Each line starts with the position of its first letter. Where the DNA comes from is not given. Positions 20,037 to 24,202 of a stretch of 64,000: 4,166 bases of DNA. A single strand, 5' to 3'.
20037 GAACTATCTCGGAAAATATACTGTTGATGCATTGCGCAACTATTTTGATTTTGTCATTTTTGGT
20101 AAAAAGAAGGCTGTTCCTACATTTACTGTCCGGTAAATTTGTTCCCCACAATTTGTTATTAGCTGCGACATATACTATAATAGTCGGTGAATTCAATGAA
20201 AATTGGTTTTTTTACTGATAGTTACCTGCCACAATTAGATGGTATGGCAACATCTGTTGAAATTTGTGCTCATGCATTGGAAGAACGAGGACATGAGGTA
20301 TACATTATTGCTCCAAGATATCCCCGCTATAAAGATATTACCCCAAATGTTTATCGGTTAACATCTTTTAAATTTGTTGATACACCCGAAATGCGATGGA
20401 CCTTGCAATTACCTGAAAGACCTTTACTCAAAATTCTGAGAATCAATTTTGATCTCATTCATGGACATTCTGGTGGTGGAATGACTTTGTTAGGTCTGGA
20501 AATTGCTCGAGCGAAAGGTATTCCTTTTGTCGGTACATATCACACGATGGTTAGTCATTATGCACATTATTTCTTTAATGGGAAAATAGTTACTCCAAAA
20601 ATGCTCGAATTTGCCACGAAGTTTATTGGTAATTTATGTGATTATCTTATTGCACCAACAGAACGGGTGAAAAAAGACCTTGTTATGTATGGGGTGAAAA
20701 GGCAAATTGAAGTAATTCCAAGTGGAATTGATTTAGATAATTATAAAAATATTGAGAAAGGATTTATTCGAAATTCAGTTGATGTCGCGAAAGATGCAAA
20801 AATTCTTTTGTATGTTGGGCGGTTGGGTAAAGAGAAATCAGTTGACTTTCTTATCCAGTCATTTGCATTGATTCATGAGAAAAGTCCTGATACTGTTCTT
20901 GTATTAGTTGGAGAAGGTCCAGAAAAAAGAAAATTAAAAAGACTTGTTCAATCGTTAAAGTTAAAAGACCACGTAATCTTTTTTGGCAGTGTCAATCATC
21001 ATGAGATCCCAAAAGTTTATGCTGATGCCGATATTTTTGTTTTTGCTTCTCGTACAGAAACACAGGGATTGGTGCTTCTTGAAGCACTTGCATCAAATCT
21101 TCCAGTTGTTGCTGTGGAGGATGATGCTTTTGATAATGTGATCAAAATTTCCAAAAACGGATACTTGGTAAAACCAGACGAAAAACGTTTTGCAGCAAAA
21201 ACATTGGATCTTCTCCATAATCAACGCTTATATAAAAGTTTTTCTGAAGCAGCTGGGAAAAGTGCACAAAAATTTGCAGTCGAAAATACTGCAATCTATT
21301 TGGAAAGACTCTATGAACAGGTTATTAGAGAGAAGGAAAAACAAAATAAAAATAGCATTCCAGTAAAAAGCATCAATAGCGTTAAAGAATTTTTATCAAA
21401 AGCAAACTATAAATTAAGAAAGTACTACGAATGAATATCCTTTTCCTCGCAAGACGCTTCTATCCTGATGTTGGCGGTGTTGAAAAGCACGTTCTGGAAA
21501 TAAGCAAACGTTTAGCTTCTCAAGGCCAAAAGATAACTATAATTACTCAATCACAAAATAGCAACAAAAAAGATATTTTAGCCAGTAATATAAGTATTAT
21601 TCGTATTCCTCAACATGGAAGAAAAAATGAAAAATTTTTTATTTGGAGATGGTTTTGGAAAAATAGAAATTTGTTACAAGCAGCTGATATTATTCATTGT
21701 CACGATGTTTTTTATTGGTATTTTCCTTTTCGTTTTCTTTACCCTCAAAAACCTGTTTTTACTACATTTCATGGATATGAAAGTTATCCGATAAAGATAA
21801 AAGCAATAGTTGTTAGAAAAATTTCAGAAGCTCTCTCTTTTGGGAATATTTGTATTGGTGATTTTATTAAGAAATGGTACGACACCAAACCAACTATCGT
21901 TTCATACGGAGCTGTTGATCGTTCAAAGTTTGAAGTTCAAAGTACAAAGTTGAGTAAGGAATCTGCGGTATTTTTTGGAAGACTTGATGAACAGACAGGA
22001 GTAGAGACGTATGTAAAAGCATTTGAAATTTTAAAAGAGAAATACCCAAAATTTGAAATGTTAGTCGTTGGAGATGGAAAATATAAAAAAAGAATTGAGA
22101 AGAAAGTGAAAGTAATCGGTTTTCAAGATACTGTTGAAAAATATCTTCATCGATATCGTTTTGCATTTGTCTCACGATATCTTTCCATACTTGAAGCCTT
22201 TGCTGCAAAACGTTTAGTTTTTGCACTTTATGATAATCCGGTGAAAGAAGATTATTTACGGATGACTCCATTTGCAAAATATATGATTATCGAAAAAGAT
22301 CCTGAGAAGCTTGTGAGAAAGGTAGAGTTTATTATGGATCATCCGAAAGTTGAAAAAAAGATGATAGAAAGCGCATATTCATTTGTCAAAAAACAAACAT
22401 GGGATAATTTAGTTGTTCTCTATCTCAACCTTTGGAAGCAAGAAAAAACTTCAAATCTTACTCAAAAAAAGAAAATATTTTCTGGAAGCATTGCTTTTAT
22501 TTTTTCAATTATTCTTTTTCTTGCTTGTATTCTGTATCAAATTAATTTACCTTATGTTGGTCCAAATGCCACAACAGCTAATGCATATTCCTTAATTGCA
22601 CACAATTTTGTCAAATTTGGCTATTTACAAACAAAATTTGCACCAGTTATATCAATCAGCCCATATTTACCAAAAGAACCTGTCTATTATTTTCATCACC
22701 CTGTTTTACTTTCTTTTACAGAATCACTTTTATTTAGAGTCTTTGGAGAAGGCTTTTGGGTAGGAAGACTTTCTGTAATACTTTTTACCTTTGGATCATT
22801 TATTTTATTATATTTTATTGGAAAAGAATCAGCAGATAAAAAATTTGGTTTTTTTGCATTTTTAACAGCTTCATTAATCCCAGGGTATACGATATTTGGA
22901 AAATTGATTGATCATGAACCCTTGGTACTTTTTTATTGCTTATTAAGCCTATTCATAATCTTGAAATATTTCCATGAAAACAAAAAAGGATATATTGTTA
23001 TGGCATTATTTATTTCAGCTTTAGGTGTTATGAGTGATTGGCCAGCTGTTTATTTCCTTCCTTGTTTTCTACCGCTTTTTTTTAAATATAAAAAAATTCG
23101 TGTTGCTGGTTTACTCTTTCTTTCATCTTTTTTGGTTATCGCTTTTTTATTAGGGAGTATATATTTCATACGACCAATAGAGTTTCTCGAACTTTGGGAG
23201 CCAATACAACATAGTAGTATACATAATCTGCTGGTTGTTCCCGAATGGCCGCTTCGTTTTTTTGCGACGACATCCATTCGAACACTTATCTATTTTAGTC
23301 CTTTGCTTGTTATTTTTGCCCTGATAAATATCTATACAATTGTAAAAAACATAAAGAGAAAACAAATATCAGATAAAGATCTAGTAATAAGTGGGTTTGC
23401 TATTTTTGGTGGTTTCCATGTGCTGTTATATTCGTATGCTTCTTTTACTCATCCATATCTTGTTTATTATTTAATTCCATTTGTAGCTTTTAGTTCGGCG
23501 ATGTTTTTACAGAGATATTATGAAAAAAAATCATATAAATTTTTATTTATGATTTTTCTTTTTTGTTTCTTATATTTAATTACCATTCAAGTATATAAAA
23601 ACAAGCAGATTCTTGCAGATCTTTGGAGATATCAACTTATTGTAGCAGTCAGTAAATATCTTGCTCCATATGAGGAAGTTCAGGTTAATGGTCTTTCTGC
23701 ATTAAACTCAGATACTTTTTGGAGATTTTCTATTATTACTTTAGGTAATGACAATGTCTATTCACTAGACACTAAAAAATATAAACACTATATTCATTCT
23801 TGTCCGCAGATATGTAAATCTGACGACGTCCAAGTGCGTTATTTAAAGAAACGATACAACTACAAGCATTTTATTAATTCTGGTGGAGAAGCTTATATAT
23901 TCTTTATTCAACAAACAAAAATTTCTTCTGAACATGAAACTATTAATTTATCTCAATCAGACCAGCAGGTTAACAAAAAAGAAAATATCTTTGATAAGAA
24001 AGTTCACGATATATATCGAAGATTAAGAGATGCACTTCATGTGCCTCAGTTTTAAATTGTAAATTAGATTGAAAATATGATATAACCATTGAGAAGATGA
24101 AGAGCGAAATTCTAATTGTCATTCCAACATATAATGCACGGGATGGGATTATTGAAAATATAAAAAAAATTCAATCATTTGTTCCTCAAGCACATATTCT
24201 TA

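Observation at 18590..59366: Glycan-assembly supercluster of ~41 kb dominated by lipid-linked-sugar (GT-C) chemistry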

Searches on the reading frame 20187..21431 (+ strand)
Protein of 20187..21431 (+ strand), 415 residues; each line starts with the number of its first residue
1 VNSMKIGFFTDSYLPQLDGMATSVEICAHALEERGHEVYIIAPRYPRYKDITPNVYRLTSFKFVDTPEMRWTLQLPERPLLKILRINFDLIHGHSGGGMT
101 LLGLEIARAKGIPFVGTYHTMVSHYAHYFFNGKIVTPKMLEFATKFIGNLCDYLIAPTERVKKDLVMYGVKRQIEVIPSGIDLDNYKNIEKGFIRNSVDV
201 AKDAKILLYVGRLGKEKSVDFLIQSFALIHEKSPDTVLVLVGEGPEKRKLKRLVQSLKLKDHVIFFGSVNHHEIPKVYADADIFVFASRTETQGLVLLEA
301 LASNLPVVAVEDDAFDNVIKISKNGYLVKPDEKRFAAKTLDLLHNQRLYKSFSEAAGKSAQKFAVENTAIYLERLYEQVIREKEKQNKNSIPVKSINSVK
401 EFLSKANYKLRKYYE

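Call 4: search_protein_families(library=pfam, proteins=[window:20187-21431:+], max_evalue=0.01)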
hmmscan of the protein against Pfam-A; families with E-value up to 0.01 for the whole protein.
window:20187-21431:+ (415 aa): 7 families
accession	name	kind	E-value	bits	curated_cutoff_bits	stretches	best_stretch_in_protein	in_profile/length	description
PF00534.26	Glycos_transf_1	-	9.8e-44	149.3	26.4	1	193-357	4-170/172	Glycosyl transferases group 1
PF13692.12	Glyco_trans_1_4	-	3.5e-35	121.8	27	1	205-345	2-142/142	Glycosyl transferases group 1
PF13439.12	Glyco_transf_4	-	4.2e-32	112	28.5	1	18-184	2-169/170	Glycosyltransferase Family 4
PF13579.12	Glyco_trans_4_4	-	2.8e-14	54.2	29.7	1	19-180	2-158/158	Glycosyl transferase 4-like domain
PF20706.3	GT4-conflict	-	2.2e-05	24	26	1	204-309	197-310/385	Family 4 Glycosyltransferase in conflict systems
PF08323.17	Glyco_transf_5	-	0.0041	17.3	22.7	1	17-62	15-60/239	Starch synthase catalytic domain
PF13477.12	Glyco_trans_4_2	-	0.0049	17.5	23.4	0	27-120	16-108/139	Glycosyl transferase 4-like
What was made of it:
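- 20187..21434 (+): GT4 glycosyltransferase with a full-length resemblance to alpha-monoglucosyl-diacylglycerol synthase. It is a possible maker of a glycolipid anchor. Accessory: found in 0 of 71 related loci. Pfam Glycos_transf_1 149 bits and Glyco_transf_4 112 bits (call 4).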

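Call 69: search_protein_families(library=ncbifam, proteins=[window:20187-21431:+], max_evalue=1e-10)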
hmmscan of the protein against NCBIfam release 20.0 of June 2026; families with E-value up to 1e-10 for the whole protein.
window:20187-21431:+ (415 aa): 31 families (the best 25 are shown)
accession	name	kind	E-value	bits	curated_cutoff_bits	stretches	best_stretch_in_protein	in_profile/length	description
NF049988.1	MGlcDAGSynMgs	equivalog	7.1e-65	219.9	400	1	4-386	1-394/398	alpha-monoglucosyldiacylglycerol synthase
TIGR03999.1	thiol_BshA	equivalog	4.5e-41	141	273.7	1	28-380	22-374/375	N-acetyl-alpha-D-glucosaminyl L-malate synthase BshA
TIGR03449.1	mycothiol_MshA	equivalog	8.5e-35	120.4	462.5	1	85-380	100-404/406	D-inositol-3-phosphate glycosyltransferase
NF053513.1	Gtran_IagA_BgsA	equivalog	3.1e-31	108.6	460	1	87-380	43-332/333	LTA glycolipid anchor biosynthesis glycosyltransferase, IagA/BgsA family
NF053787.1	GlcN_PG_synth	equivalog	5.8e-31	107.6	480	1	54-380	50-360/361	N-acetylglucosaminyl phosphatidylglycerol synthase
NF047684.1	TeichurnBiosyTuaC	equivalog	2.3e-28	99.3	550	1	84-380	105-390/391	teichuronic acid biosynthesis protein TuaC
TIGR04063.1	stp3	hypoth_equivalog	5.6e-27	94.6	442.05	1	85-358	90-373/397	TIGR04063 family PEP-CTERM/XrtA system glycosyltransferase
NF041876.1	EPS_EpsE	equivalog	2.4e-26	92.9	400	1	160-369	175-386/389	exopolysaccharide biosynthesis GT4 family glycosyltransferase EpsE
TIGR03088.1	stp2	hypoth_equivalog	4e-25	88.6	409.05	1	171-379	159-373/374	TIGR03088 family PEP-CTERM/XrtA system glycosyltransferase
TIGR04157.1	glyco_rSAM_CFB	subfamily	3.5e-24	85.5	400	1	150-351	169-380/406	TIGR04157 family glycosyltransferase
NF047880.1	glyco_SdgA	exception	5.8e-23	81.2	800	1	154-370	272-481/488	serine-aspartate repeat adhesin O-glycosyltransferase SdgA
NF050063.1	ProtGlycPglJ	equivalog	2.6e-21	76.3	500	1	142-368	136-355/363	N-acetylgalactosamine-N,N'-diacetylbacillosaminyl-diphospho-undecaprenol 4-alpha-N-acetylgalactosaminyltransferase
TIGR04047.1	MSMEG_0565_glyc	hypoth_equivalog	2.7e-21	76.1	259.85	1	28-376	22-371/373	MSMEG_0565 family glycosyltransferase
NF049987.1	DaglGlyslTfaseDgs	equivalog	4e-21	75.3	500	1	87-383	43-331/332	processive diacylglycerol alpha-glucosyltransferase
NF038255.1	exopoly_VpsD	equivalog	4.4e-21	75.2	300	1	159-380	165-380/381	VpsD family glycosyltransferase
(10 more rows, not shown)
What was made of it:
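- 20187..21434 (+): NCBIfam Mgs 220 bits, residues 4-386 aligned to model positions 1-394 of 398, below the cut-off of 400 (call 69).
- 20187 matches monoglucosyl-DAG synthase over its full length (220 bits, call 69).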

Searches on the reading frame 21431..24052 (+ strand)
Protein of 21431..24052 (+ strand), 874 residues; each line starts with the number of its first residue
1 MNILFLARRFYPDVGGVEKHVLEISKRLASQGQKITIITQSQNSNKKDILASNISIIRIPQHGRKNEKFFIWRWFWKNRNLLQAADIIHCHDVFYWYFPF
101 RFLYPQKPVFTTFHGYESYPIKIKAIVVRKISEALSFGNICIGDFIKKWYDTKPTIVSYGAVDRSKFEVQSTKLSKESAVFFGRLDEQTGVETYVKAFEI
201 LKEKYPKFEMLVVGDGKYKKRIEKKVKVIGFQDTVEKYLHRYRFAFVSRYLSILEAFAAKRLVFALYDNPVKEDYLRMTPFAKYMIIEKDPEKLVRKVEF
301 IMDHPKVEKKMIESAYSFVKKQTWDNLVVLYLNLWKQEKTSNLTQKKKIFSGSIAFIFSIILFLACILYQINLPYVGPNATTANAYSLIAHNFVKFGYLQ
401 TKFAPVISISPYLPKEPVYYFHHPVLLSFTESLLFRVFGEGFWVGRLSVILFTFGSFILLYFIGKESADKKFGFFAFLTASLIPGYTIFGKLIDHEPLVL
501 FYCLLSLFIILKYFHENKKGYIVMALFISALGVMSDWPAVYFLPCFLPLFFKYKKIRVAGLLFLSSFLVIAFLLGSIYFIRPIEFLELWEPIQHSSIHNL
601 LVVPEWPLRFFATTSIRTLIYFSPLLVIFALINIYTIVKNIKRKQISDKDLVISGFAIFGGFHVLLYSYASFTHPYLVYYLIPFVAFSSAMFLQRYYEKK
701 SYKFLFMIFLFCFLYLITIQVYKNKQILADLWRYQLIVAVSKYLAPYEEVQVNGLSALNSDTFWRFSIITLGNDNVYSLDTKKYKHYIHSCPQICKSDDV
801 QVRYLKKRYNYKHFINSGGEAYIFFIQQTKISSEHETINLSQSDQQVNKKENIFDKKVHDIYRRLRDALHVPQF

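Call 4: search_protein_families(library=pfam, proteins=[window:21431-24052:+], max_evalue=0.01)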
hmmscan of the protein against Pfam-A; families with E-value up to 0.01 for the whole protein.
window:21431-24052:+ (874 aa): 6 families
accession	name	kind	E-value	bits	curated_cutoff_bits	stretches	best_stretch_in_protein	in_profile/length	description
PF13439.12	Glyco_transf_4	-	3.2e-14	53.8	28.5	1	14-120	1-115/170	Glycosyltransferase Family 4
PF00534.26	Glycos_transf_1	-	1.5e-12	47.9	26.4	1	169-317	8-171/172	Glycosyl transferases group 1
PF13231.12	PMT_2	-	1.5e-09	38.7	26.1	1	422-570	1-151/160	Dolichyl-phosphate-mannose-protein mannosyltransferase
PF13692.12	Glyco_trans_1_4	-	2.6e-09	37.9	27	1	179-302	4-140/142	Glycosyl transferases group 1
PF13477.12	Glyco_trans_4_2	-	0.00052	20.6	23.4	1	18-116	10-109/139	Glycosyl transferase 4-like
PF13579.12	Glyco_trans_4_4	-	0.002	18.9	29.7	1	15-115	1-103/158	Glycosyl transferase 4-like domain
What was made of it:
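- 21431..24055 (+): GT4–GT-C fusion of 874 aa. Residues 1-337 are the GT4 domain; about 9 TM helices from residue 349 form the PMT_2 domain. The fusion is specific to this lineage. Pfam (call 4).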

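Call 12: search_protein_families(library=ncbifam, proteins=[window:21431-24052:+], max_evalue=0.1)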
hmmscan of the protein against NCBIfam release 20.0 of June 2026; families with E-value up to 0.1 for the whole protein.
window:21431-24052:+ (874 aa): 12 families
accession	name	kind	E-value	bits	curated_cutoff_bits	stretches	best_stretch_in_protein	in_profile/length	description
TIGR04157.1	glyco_rSAM_CFB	subfamily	1.3e-08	34.2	400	1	179-225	230-276/406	TIGR04157 family glycosyltransferase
TIGR04063.1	stp3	hypoth_equivalog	2.7e-07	29.8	442.05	1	156-266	183-302/397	TIGR04063 family PEP-CTERM/XrtA system glycosyltransferase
NF041010.1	glycosy_Agl16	equivalog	2.3e-06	26.7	575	1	2-240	2-240/352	glycosylation protein Agl16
NF049988.1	MGlcDAGSynMgs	equivalog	2.6e-05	23.8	400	0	179-236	216-273/398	alpha-monoglucosyldiacylglycerol synthase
TIGR03088.1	stp2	hypoth_equivalog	8.9e-05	21.7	409.05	1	180-236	198-258/374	TIGR03088 family PEP-CTERM/XrtA system glycosyltransferase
NF038298.1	EPS_HpsO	equivalog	0.00011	21.1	575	1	180-255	205-277/388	hormogonium polysaccharide biosynthesis glycosyltransferase HpsO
NF038295.1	EPS_HpsP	equivalog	0.00038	19.6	550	0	176-227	207-262/388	hormogonium polysaccharide biosynthesis glycosyltransferase HpsP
NF007640.0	PRK10307.1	subfamily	0.0012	17.8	276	0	1-40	1-40/411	WcaI family glycosyltransferase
NF047684.1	TeichurnBiosyTuaC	equivalog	0.0082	15.1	550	1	175-228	218-268/391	teichuronic acid biosynthesis protein TuaC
TIGR04007.1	wcaI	equivalog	0.0098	14.6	800.45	0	178-233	233-286/407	colanic acid biosynthesis glycosyltransferase WcaI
TIGR02095.1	glgA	subfamily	0.05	12.2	328.45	0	179-229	297-343/477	glycogen/starch synthase, ADP-glucose type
TIGR03999.1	thiol_BshA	equivalog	0.053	12.4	273.7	0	191-236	214-258/375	N-acetyl-alpha-D-glucosaminyl L-malate synthase BshA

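Call 45: find_encoding_contigs(protein=window:21431-24052:+, flank=3000, max_places=8)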
Protein window:21431-24052:+ (874 aa): 7 contigs read that carry it; 3 places shown.
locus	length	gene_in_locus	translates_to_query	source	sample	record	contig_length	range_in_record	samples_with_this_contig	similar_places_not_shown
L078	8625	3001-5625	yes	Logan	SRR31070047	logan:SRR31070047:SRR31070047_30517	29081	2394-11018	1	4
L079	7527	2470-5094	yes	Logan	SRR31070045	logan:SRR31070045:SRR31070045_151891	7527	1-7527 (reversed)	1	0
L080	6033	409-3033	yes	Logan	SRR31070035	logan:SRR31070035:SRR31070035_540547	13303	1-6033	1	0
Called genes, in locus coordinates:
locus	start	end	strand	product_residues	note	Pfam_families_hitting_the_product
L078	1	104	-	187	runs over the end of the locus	PF10502:Peptidase_S26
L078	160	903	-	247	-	PF00535:Glycos_transf_2, PF10111:Glyco_tranf_2_2 (weak), PF13506:Glyco_transf_21 (weak), PF13641:Glyco_tranf_2_3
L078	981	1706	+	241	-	PF00535:Glycos_transf_2, PF10111:Glyco_tranf_2_2, PF13641:Glyco_tranf_2_3, PF13632:Glyco_trans_2_3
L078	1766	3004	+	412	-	PF13439:Glyco_transf_4, PF13579:Glyco_trans_4_4, PF00534:Glycos_transf_1, PF13692:Glyco_trans_1_4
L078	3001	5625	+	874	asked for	PF13439:Glyco_transf_4, PF00534:Glycos_transf_1, PF13692:Glyco_trans_1_4, PF13231:PMT_2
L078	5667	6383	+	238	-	PF00535:Glycos_transf_2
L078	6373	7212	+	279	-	PF13489:Methyltransf_23, PF01209:Ubie_methyltran, PF05148:Methyltransf_8 (weak), PF13649:Methyltransf_25, PF13847:Methyltransf_31, PF08241:Methyltransf_11, PF08242:Methyltransf_12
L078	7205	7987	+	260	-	PF01209:Ubie_methyltran (weak), PF13489:Methyltransf_23, PF08241:Methyltransf_11, PF08242:Methyltransf_12, PF13649:Methyltransf_25, PF13847:Methyltransf_31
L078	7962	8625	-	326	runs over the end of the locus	PF00535:Glycos_transf_2, PF10111:Glyco_tranf_2_2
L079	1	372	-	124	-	?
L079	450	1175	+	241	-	PF00535:Glycos_transf_2, PF10111:Glyco_tranf_2_2, PF13641:Glyco_tranf_2_3, PF13632:Glyco_trans_2_3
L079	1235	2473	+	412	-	PF13439:Glyco_transf_4, PF13579:Glyco_trans_4_4, PF00534:Glycos_transf_1, PF13692:Glyco_trans_1_4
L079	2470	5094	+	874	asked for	PF13439:Glyco_transf_4, PF00534:Glycos_transf_1, PF13692:Glyco_trans_1_4, PF13231:PMT_2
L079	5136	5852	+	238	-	PF00535:Glycos_transf_2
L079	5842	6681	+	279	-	PF13489:Methyltransf_23, PF01209:Ubie_methyltran, PF05148:Methyltransf_8 (weak), PF13649:Methyltransf_25, PF13847:Methyltransf_31, PF08241:Methyltransf_11, PF08242:Methyltransf_12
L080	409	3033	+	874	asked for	PF13439:Glyco_transf_4, PF00534:Glycos_transf_1, PF13692:Glyco_trans_1_4, PF13231:PMT_2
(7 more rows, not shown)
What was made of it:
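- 21431..24055 (+): The exact protein is called in 7 independent assemblies (call 45).
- Tried and rejected: The exact 874-aa protein is called in 7 independent assemblies (call 45).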

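Call 64: search_protein_representatives(protein=window:21431-24052:+)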
Query: 874 residues. Proteins with E-value up to 0.001 (for the whole library): 3358; up to 1e-10: 1153; up to 1e-30: 483. The best 150 are listed.
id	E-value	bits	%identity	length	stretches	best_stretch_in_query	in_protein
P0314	1.4e-131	456.9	45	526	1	353-874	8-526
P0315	2.8e-121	422.9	59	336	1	1-337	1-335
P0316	1.2e-118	414.1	43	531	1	353-873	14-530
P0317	5.3e-110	385.6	41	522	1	354-873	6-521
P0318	3.6e-109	382.8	55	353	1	1-337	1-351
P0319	2.5e-105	370.1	41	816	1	351-873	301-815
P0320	6.9e-104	365.3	53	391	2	39-336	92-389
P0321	4.7e-101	355.9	37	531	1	342-873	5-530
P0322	1.4e-100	354.4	51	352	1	1-336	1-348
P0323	2.6e-98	346.8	50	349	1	2-337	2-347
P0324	2.0e-96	340.6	51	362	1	1-335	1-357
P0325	1.9e-94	334.1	48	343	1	1-338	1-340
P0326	5.2e-94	332.6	40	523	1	355-873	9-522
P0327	9.7e-92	325.1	60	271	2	1-205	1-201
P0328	1.6e-91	324.4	46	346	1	1-337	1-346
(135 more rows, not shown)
